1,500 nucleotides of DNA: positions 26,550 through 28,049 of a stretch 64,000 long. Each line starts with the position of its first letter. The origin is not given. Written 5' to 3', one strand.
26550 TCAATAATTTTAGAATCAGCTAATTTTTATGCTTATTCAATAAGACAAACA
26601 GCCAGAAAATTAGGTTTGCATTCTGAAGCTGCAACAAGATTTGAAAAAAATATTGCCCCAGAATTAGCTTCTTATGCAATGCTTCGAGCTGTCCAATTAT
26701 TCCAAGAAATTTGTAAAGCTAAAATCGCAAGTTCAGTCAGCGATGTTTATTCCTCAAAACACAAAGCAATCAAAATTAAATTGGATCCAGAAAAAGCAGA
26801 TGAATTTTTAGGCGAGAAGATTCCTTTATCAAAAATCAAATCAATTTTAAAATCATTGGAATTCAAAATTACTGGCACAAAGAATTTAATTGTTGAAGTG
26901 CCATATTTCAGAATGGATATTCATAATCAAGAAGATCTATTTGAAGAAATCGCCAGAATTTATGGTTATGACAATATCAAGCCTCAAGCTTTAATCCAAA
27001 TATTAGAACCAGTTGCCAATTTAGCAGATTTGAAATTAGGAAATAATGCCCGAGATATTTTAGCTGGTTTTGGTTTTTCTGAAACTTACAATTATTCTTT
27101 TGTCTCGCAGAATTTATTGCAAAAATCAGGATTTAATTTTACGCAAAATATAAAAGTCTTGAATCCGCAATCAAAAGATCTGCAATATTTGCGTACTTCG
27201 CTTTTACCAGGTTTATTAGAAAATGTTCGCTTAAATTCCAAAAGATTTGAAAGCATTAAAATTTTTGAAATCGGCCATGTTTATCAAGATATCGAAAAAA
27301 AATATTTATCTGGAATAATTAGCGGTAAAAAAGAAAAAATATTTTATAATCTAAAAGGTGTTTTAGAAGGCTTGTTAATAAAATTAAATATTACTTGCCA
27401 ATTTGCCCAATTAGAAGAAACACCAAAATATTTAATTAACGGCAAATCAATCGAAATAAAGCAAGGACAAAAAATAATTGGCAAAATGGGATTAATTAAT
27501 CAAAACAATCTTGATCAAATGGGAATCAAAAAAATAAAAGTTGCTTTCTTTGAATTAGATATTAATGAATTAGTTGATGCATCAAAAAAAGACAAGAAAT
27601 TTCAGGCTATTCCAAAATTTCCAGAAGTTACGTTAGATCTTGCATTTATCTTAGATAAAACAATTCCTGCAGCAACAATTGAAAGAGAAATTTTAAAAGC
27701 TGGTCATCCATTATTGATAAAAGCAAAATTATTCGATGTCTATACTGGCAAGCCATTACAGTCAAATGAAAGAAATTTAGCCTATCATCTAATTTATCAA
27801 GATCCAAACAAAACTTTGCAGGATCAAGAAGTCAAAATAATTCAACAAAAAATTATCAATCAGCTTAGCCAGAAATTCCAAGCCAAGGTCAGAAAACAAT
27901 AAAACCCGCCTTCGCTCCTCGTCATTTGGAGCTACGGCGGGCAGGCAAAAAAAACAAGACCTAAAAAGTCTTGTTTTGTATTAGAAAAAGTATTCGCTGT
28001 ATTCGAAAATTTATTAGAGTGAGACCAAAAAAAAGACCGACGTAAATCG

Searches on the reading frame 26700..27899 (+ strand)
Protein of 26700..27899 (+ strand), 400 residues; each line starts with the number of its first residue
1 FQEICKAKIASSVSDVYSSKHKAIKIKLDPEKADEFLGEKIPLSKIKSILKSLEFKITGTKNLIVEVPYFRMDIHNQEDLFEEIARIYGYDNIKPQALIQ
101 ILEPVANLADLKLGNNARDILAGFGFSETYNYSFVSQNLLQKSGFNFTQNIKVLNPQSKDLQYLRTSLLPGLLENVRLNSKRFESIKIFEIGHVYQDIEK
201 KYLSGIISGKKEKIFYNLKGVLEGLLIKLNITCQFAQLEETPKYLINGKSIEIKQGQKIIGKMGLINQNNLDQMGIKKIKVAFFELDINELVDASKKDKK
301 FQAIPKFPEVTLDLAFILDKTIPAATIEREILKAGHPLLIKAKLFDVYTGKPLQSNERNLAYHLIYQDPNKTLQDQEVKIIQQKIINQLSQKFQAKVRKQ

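Call 71: find_related_loci(query=window:26700-27899:+, collection=metagenome_contigs, flank=6000)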
Query window:26700-27899:+ (400 aa) in metagenome_contigs; peptide patterns used: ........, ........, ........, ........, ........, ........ (x = any residue, [..] = any of these).
395 stretches matched a pattern; 1 encode a relative of the query (tblastn E <= 1e-3); 1 distinct loci.
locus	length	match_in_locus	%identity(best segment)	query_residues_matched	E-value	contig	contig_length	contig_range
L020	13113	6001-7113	27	22-393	2e-28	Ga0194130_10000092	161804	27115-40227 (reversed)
